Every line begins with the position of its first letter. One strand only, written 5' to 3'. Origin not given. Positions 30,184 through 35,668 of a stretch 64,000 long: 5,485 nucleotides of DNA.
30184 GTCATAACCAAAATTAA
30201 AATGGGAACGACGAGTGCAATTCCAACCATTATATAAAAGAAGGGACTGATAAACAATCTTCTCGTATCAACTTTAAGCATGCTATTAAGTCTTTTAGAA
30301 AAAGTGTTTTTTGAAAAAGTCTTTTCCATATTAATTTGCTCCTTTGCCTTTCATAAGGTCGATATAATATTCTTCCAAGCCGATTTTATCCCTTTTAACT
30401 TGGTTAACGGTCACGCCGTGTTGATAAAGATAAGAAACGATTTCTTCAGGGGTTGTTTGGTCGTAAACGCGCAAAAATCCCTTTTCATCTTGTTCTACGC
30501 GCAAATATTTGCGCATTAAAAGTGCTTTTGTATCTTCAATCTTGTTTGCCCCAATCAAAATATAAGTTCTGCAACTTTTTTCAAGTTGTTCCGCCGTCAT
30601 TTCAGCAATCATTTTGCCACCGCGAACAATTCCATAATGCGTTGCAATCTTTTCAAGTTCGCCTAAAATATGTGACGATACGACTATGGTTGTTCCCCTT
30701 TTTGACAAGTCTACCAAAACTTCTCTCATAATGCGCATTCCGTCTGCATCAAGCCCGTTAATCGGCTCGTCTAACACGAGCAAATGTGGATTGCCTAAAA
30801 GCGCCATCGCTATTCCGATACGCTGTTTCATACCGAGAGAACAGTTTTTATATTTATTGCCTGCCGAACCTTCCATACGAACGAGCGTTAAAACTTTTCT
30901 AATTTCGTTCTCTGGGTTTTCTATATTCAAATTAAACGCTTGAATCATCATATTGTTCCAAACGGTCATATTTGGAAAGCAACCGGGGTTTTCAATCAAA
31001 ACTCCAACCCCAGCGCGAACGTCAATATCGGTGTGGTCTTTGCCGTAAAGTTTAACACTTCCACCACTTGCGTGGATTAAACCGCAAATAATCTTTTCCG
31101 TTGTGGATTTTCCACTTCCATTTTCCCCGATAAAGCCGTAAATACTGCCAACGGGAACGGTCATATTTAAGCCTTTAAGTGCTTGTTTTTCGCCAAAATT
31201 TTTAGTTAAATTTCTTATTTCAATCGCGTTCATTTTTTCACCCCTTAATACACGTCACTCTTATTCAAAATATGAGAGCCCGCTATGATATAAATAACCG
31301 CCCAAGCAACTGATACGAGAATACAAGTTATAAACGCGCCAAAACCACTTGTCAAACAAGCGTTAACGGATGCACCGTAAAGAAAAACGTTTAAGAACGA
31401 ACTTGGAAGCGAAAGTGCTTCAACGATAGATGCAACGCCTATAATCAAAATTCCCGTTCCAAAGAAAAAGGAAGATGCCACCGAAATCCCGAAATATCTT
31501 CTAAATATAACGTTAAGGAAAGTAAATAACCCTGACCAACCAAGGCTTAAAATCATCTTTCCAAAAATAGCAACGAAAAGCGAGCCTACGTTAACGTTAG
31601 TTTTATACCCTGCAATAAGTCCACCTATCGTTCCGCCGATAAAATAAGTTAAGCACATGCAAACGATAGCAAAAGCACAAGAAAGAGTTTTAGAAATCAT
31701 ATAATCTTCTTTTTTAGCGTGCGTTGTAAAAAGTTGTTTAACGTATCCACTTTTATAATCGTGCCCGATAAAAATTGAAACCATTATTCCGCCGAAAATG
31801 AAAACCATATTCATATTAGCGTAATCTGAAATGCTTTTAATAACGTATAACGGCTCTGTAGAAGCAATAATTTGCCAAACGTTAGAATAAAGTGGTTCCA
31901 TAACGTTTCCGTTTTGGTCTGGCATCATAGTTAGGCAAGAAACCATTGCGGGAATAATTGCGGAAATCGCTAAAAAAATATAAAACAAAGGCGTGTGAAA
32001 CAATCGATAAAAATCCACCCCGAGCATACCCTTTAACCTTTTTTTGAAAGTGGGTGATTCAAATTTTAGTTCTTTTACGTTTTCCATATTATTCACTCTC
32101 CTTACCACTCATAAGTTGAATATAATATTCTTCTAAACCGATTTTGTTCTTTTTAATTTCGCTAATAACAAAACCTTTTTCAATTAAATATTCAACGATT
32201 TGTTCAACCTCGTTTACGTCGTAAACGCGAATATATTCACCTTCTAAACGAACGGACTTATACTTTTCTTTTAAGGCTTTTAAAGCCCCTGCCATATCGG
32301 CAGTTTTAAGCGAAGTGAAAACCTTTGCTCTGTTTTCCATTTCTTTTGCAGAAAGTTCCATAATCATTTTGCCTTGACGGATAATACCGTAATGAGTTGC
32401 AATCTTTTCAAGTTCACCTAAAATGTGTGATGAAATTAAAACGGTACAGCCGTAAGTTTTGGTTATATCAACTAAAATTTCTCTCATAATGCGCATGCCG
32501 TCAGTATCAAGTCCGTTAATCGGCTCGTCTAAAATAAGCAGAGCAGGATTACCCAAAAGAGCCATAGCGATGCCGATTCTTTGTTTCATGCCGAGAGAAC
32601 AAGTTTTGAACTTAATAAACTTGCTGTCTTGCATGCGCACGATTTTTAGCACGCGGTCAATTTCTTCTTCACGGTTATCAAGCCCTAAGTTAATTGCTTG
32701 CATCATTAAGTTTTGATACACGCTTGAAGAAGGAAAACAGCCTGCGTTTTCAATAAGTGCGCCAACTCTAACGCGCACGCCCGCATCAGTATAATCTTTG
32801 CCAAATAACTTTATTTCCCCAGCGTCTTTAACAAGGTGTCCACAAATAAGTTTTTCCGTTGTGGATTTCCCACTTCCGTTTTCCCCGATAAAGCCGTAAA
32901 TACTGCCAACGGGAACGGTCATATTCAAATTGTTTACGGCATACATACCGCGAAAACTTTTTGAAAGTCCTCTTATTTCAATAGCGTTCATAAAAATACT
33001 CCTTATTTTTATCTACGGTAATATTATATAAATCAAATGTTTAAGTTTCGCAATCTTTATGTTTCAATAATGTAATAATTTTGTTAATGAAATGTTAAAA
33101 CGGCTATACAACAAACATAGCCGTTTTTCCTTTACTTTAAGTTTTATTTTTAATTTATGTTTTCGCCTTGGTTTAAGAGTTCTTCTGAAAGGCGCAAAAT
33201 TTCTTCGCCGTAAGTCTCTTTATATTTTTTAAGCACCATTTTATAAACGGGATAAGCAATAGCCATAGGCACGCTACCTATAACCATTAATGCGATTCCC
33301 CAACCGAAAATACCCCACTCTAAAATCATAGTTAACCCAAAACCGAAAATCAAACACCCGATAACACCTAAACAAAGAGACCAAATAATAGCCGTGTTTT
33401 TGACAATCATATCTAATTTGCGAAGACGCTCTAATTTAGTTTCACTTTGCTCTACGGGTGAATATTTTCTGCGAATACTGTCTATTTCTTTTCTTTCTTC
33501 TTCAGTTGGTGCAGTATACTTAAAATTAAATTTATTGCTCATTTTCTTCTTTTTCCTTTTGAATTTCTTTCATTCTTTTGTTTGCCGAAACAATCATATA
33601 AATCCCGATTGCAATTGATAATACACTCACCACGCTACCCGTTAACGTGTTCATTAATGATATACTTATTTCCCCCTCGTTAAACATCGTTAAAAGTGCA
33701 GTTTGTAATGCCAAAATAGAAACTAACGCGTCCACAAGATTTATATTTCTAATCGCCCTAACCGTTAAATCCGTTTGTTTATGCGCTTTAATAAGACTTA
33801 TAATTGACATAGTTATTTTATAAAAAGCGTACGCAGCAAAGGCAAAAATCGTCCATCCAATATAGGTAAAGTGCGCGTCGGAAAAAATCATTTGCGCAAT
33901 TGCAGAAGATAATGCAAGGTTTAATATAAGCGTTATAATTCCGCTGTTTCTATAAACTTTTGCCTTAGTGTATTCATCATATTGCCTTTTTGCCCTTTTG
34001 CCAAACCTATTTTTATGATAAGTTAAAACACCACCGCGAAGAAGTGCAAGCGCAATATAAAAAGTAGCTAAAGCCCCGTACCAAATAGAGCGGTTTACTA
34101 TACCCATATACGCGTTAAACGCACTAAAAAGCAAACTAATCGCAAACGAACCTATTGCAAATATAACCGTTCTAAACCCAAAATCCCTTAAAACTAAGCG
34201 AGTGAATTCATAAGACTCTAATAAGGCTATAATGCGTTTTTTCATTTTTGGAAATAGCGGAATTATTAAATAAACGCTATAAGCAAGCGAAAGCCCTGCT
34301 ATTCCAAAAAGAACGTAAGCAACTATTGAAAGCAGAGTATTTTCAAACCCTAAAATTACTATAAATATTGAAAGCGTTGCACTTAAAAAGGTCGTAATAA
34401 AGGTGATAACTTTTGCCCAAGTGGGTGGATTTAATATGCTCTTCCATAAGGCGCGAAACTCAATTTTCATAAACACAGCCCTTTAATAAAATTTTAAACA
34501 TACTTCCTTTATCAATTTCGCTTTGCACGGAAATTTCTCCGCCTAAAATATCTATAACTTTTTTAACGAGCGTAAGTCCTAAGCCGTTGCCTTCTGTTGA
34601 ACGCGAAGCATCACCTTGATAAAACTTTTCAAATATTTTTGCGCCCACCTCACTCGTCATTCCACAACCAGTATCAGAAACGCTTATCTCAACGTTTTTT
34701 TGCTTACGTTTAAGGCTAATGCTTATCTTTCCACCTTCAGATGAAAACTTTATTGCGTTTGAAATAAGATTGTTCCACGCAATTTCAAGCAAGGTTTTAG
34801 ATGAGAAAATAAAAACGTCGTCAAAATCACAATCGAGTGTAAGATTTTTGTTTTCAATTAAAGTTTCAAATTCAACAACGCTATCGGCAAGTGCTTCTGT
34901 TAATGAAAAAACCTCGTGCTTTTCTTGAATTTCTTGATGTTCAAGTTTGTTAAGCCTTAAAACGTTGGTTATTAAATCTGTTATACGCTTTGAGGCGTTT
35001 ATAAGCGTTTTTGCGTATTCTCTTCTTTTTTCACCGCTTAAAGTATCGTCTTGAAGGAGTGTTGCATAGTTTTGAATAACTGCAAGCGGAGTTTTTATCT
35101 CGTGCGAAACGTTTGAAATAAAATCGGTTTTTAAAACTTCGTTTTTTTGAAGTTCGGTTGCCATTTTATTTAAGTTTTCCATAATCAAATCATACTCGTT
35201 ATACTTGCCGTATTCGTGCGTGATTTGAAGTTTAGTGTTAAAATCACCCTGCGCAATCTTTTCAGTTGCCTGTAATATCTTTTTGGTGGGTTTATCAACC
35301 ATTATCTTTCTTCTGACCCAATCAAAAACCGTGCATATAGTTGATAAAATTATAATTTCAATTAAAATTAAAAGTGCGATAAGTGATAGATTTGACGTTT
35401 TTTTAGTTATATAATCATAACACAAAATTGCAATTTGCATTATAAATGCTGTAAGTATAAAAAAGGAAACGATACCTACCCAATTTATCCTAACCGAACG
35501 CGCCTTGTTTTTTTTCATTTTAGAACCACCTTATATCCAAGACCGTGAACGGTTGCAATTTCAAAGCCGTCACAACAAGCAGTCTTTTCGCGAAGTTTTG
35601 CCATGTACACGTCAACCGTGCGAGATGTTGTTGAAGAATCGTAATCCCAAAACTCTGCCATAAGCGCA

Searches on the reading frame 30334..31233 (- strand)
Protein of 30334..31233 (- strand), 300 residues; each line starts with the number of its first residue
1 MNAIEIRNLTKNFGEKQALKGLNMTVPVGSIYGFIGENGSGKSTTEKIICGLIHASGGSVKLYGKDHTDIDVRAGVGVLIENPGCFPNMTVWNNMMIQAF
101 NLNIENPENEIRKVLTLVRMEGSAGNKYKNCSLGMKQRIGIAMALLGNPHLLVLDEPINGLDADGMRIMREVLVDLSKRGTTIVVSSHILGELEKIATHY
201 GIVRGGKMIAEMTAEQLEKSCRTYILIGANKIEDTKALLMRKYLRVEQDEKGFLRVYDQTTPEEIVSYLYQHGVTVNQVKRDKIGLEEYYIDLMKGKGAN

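Call 76: search_protein_families(library=pfam, proteins=[window:30334-31233:-], max_evalue=0.0001)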
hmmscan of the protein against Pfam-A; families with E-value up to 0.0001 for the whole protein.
window:30334-31233:- (300 aa): 2 families
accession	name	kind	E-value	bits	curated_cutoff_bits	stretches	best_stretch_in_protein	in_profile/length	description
PF00005.33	ABC_tran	-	4.7e-29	102.2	25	1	19-159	1-137/137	ABC transporter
PF13304.12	AAA_21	-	1.3e-09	39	27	1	130-192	237-302/304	AAA domain, putative AbiEii toxin, Type IV TA system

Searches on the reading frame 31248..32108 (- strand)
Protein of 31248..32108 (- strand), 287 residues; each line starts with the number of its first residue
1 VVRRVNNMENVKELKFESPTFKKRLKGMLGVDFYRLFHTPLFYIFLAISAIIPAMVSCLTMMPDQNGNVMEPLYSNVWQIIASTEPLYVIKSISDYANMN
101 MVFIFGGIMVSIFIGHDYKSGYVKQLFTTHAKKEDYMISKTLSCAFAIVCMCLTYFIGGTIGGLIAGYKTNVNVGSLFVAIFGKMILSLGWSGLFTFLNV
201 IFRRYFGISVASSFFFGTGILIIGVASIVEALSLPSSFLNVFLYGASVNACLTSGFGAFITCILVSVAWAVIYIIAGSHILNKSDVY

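Call 76: search_protein_families(library=pfam, proteins=[window:31248-32108:-], max_evalue=0.0001)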
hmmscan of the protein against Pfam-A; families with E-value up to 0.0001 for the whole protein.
window:31248-32108:- (287 aa): 1 family
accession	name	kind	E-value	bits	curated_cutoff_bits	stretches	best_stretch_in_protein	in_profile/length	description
PF12730.13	ABC2_membrane_4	-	4.5e-06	27.2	27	1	33-222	6-173/179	ABC-2 family transporter protein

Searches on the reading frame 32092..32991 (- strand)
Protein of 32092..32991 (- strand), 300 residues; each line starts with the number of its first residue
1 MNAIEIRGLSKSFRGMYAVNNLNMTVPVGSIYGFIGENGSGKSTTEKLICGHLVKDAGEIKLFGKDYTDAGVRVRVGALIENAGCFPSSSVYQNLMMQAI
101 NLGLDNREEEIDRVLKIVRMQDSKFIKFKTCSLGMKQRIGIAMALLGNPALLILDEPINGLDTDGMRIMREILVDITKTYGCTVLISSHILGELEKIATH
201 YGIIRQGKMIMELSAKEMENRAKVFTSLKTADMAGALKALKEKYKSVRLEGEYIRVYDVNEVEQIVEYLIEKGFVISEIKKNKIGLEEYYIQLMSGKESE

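Call 76: search_protein_families(library=pfam, proteins=[window:32092-32991:-], max_evalue=0.0001)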
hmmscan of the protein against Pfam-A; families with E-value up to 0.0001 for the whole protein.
window:32092-32991:- (300 aa): 2 families
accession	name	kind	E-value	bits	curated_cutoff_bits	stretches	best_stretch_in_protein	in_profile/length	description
PF00005.33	ABC_tran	-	5e-29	102.1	25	1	19-159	1-137/137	ABC transporter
PF13304.12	AAA_21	-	1.3e-09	39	27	1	105-193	212-302/304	AAA domain, putative AbiEii toxin, Type IV TA system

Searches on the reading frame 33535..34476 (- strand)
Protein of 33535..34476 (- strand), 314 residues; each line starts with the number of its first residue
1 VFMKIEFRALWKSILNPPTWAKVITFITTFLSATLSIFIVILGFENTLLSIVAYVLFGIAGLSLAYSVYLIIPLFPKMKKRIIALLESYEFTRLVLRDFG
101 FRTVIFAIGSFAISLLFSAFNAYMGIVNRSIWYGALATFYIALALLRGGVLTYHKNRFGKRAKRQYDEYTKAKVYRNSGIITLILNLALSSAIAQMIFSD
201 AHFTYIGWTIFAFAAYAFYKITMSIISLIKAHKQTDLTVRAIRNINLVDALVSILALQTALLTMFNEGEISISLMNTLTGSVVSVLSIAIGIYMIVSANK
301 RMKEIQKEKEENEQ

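Call 76: search_protein_families(library=pfam, proteins=[window:33535-34476:-], max_evalue=0.0001)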
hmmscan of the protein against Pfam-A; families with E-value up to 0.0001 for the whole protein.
window:33535-34476:- (314 aa): 1 family
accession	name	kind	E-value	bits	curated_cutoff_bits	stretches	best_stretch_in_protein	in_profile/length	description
PF11188.13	DUF2975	-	2.8e-05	24.5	27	1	162-312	6-126/130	Protein of unknown function (DUF2975)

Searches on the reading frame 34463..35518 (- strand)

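Call 76: search_protein_families(library=pfam, proteins=[window:34463-35518:-], max_evalue=0.0001)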
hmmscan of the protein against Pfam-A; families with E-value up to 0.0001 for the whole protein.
window:34463-35518:- (352 aa): 2 families
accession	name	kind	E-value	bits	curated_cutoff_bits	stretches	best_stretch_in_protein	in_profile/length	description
PF02518.31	HATPase_c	-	6.9e-27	94.5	26.4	1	244-345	6-107/111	Histidine kinase-, DNA gyrase B-, and HSP90-like ATPase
PF00512.31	HisKA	-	3.9e-18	65.7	26.9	1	130-194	2-65/66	His Kinase A (phospho-acceptor) domain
